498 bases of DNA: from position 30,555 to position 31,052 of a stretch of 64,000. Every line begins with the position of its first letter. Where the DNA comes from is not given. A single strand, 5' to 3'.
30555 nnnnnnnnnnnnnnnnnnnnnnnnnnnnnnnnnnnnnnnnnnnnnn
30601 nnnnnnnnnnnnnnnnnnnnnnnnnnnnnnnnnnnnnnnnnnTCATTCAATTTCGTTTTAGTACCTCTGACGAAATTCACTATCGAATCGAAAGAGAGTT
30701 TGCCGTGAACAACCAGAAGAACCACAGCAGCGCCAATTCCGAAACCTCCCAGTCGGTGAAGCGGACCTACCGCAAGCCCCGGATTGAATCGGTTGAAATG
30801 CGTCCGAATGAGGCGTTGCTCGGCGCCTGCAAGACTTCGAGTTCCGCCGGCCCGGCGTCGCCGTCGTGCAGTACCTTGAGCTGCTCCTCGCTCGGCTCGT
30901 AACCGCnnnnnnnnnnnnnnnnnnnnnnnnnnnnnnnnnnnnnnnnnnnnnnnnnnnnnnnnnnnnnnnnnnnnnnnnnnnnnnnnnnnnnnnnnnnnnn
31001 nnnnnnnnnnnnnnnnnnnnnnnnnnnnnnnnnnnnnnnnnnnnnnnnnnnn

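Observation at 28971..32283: Five-gene RiPP-like cassette: PqqD, rSAM/SPASM, Cys/Ser-rich precursor, HprK-like kinase and S24/S26 peptidase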

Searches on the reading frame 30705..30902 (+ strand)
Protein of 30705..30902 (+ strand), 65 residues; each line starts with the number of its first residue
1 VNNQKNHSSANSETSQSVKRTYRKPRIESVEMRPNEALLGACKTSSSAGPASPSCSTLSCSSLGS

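Call 3: search_protein_families(library=pfam, proteins=[window:30705-30902:+], max_evalue=0.01)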
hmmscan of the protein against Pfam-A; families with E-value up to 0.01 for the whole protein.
window:30705-30902:+ (65 aa): 0 families

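Call 4: search_protein_families(library=ncbifam, proteins=[window:30705-30902:+], max_evalue=0.01)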
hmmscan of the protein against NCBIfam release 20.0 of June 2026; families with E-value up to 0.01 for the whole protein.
window:30705-30902:+ (65 aa): 0 families

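Call 56: find_homologous_proteins(query=A2, max_evalue=0.001)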
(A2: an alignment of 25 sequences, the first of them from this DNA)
Query A2 (25 sequences) (65 aa, profile of the alignment): 863 proteins with E <= 0.001 among 1452 candidates; the best 120 are listed.
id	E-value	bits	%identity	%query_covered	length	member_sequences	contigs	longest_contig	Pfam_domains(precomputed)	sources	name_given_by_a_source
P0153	1.1e-19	88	45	85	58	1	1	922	-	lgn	-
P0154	3.1e-19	86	43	85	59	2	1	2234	-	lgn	-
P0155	1.1e-18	85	44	72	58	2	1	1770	-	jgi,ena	-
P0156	1.6e-18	84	40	88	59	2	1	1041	-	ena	-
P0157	1.8e-18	84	42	83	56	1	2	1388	-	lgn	-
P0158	1.9e-18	84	44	83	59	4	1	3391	-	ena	-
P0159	2.0e-18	84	44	72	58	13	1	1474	-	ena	-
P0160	2.2e-18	84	41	88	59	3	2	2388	-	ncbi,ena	-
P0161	3.1e-18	83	51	72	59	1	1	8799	-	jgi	jgi:hypothetical protein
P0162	3.2e-18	83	58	72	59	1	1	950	-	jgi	jgi:hypothetical protein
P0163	3.2e-18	83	50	72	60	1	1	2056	-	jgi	jgi:hypothetical protein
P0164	3.4e-18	83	50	82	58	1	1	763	-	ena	-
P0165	3.5e-18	83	41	86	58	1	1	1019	-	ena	-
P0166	3.5e-18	83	44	72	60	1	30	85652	-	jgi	jgi:hypothetical protein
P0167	3.6e-18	83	43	82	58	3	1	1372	-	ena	-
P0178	9.7e-18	82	45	83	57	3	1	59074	-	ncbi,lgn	-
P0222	2.7e-17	80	65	40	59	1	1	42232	-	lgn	-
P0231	3.2e-17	80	50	72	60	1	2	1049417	-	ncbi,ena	-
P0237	3.8e-17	80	41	82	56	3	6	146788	-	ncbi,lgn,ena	-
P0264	5.2e-17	79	42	75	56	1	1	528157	-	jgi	jgi:hypothetical protein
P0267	5.3e-17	79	46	72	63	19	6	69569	-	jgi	jgi:hypothetical protein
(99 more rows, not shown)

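Call 72: find_encoding_contigs(protein=P0231, flank=5000, max_places=1)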
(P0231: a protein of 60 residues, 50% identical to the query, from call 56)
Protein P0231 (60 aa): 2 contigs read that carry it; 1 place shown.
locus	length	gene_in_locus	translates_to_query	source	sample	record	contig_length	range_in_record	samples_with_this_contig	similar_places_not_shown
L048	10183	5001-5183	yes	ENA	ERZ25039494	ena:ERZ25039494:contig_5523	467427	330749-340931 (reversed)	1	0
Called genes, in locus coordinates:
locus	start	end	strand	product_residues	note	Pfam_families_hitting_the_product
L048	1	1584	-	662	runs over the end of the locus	PF24299:DUF7483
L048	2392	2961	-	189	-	PF24299:DUF7483 (weak)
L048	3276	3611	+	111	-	PF05402:PqqD, PF16007:DUF4777 (weak)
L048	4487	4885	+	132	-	-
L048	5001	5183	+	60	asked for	-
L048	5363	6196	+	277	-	PF27840:ScmC, PF07475:Hpr_kinase_C (weak)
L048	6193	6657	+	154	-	-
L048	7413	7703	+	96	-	PF05402:PqqD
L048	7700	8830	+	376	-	PF14907:NTP_transf_5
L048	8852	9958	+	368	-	PF13522:GATase_6, PF13537:GATase_7, PF12481:DUF3700 (weak), PF00733:Asn_synthase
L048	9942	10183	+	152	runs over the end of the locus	-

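Call 73: find_encoding_contigs(protein=P0264, flank=5000, max_places=1)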
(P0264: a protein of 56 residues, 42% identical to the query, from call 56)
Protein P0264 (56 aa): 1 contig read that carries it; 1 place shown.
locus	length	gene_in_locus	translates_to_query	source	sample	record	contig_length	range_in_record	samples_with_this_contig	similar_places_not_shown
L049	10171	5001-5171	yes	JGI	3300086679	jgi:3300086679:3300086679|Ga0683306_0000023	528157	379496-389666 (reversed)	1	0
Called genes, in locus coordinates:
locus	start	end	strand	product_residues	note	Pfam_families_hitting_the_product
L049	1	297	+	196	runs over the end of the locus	PF00578:AhpC-TSA, PF08534:Redoxin, PF00255:GSHPx (weak), PF00085:Thioredoxin (weak), PF13905:Thioredoxin_8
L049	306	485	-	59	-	-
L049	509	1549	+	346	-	PF14907:NTP_transf_5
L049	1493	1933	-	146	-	PF00072:Response_reg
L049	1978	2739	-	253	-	PF00106:adh_short, PF08659:KR, PF13561:adh_short_C2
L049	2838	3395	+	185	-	PF00462:Glutaredoxin, PF05768:Glrx-like, PF01329:Pterin_4a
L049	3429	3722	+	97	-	PF05402:PqqD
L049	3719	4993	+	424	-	PF04055:Radical_SAM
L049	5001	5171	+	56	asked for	-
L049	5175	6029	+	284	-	PF27840:ScmC (weak)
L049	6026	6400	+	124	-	PF00717:Peptidase_S24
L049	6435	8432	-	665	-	PF13620:CarboxypepD_reg (weak), PF17210:SdrD_B (weak), PF22904:NOMO1-like_2nd (faint), PF13229:Beta_helix (weak)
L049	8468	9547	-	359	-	PF01594:AI-2E_transport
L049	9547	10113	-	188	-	-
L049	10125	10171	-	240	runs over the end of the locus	-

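Call 74: find_encoding_contigs(protein=P0237, flank=5000, max_places=1)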
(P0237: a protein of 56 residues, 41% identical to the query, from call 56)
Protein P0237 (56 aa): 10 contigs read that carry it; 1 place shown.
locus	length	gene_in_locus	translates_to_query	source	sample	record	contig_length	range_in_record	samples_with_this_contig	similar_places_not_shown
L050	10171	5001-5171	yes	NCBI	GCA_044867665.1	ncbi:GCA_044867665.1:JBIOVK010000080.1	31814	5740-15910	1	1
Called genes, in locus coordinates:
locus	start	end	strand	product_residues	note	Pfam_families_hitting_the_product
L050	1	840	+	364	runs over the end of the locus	PF13088:BNR_2 (faint)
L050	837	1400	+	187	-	PF08534:Redoxin, PF00255:GSHPx, PF00578:AhpC-TSA, PF00085:Thioredoxin (weak), PF13098:Thioredoxin_2 (weak), PF13905:Thioredoxin_8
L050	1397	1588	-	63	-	-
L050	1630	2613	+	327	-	PF14907:NTP_transf_5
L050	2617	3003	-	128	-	PF00072:Response_reg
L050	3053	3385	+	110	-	PF01329:Pterin_4a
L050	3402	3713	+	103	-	PF05402:PqqD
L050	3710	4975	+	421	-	PF04055:Radical_SAM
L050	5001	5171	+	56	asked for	-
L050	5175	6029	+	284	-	PF27840:ScmC (weak)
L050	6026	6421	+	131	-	PF00717:Peptidase_S24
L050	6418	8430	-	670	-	PF17210:SdrD_B (weak), PF05048:NosD (weak), PF13229:Beta_helix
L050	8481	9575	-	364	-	PF01594:AI-2E_transport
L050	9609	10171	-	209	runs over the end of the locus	-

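Call 75: find_encoding_contigs(protein=P0166, flank=5000, max_places=1)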
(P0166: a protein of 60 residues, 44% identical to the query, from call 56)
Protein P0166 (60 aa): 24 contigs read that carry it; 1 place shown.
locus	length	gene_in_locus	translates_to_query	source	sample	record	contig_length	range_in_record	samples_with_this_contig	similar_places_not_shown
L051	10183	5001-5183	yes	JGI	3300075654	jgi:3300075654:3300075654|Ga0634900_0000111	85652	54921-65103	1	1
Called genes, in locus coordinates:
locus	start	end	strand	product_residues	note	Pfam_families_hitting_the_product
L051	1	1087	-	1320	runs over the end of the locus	PF13385:Laminin_G_3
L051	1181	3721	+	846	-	PF01364:Peptidase_C25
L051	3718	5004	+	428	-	PF04055:Radical_SAM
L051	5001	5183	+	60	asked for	-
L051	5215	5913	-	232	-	PF13646:HEAT_2 (faint)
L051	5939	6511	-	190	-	-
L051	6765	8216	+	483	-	-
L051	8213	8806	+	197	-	PF04542:Sigma70_r2, PF08281:Sigma70_r4_2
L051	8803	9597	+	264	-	-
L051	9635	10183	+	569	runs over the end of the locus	-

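Call 77: find_encoding_contigs(protein=P0166, flank=10000, max_places=3)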
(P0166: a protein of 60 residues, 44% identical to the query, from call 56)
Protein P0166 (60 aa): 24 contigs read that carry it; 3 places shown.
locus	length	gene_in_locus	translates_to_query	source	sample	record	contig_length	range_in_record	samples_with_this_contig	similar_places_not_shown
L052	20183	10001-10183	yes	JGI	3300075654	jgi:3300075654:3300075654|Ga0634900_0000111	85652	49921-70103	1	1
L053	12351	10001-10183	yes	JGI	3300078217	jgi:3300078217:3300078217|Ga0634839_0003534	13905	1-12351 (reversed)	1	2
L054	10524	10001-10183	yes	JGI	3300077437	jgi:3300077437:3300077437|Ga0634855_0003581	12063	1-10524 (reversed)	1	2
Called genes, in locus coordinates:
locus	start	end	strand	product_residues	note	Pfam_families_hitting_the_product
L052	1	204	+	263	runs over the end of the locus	PF12680:SnoaL_2 (faint)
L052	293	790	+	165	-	-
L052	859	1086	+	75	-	-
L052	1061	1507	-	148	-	-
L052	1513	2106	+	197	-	-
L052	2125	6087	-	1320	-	PF13385:Laminin_G_3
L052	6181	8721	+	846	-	PF01364:Peptidase_C25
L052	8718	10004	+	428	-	PF04055:Radical_SAM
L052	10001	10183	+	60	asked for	-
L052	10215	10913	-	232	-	PF13646:HEAT_2 (faint)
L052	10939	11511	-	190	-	-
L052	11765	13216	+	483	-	-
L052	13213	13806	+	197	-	PF04542:Sigma70_r2, PF08281:Sigma70_r4_2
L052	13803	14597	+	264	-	-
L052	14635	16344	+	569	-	-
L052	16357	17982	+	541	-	-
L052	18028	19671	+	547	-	-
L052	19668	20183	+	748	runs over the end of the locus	PF13620:CarboxypepD_reg (weak), PF07715:Plug (faint)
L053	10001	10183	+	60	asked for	-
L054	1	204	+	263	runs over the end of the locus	PF12680:SnoaL_2 (faint)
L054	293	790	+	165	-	-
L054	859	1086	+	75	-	-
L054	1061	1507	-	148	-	-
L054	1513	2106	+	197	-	-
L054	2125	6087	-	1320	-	PF13385:Laminin_G_3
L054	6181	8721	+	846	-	PF01364:Peptidase_C25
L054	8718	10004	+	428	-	PF04055:Radical_SAM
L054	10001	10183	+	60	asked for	-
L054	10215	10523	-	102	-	?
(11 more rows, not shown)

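Call 78: find_encoding_contigs(protein=P0267, flank=5000, max_places=1)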
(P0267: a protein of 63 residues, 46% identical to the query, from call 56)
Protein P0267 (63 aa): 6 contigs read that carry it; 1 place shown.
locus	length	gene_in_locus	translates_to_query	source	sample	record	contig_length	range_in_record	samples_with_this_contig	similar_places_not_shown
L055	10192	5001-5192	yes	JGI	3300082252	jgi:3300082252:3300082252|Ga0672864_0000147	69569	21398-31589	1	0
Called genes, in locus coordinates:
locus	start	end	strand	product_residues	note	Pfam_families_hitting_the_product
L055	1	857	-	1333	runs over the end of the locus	PF04885:Stig1 (faint), PF13385:Laminin_G_3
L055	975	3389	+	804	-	PF01364:Peptidase_C25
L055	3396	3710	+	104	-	PF05402:PqqD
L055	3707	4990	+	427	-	PF04055:Radical_SAM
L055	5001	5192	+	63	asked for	-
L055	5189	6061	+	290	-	-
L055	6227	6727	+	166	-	-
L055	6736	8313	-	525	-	PF00749:tRNA-synt_1c, PF19269:Anticodon_2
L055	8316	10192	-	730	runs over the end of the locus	PF00749:tRNA-synt_1c, PF03950:tRNA-synt_1c_C, PF20974:tRNA-synt_1c_C2, PF01588:tRNA_bind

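Call 79: find_encoding_contigs(protein=P0178, flank=5000, max_places=1)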
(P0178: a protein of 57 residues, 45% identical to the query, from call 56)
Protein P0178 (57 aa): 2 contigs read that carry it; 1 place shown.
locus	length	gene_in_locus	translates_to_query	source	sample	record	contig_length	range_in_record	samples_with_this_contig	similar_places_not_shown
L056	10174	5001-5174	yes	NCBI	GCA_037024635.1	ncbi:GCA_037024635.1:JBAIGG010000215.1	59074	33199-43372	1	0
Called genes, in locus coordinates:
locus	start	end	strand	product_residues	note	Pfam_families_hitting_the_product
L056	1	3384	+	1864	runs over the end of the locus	PF01364:Peptidase_C25, PF10102:DUF2341 (faint), PF13385:Laminin_G_3, PF00054:Laminin_G_1 (faint), PF02210:Laminin_G_2 (faint), PF13948:DUF4215 (weak), PF13385:Laminin_G_3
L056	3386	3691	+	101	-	PF05402:PqqD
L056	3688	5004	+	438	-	PF04055:Radical_SAM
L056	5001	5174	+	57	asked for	-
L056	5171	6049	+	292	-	-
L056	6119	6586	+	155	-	-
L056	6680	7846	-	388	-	PF00069:Pkinase, PF07714:PK_Tyr_Ser-Thr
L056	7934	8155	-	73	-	-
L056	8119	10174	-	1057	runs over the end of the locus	PF13493:DUF4118, PF00989:PAS, PF08448:PAS_4, PF13188:PAS_8, PF13426:PAS_9, PF08447:PAS_3, PF13426:PAS_9, PF08447:PAS_3, +11 more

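Call 80: find_encoding_contigs(protein=P0222, flank=5000, max_places=1)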
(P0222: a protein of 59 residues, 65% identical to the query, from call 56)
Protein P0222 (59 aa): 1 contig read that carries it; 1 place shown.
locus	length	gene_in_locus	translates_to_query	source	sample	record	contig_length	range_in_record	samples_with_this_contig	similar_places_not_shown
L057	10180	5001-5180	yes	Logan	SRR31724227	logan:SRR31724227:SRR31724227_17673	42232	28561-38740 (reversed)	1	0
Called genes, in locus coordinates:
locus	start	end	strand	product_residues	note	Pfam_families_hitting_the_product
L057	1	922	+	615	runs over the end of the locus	PF00176:SNF2-rel_dom, PF00271:Helicase_C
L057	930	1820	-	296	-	PF01636:APH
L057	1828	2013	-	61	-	PF14255:Zn_ribbon_21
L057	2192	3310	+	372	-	PF14907:NTP_transf_5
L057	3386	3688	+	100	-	PF05402:PqqD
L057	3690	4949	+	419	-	PF04055:Radical_SAM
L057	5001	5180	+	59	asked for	-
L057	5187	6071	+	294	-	PF13671:AAA_33 (weak)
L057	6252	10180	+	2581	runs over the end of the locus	PF01364:Peptidase_C25, PF19190:BACON_2 (weak)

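Call 83: search_protein_families(library=padloc, proteins=[window:30705-30902:+], max_evalue=0.001)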
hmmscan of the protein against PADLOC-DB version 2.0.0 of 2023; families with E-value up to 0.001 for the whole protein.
window:30705-30902:+ (65 aa): 0 families
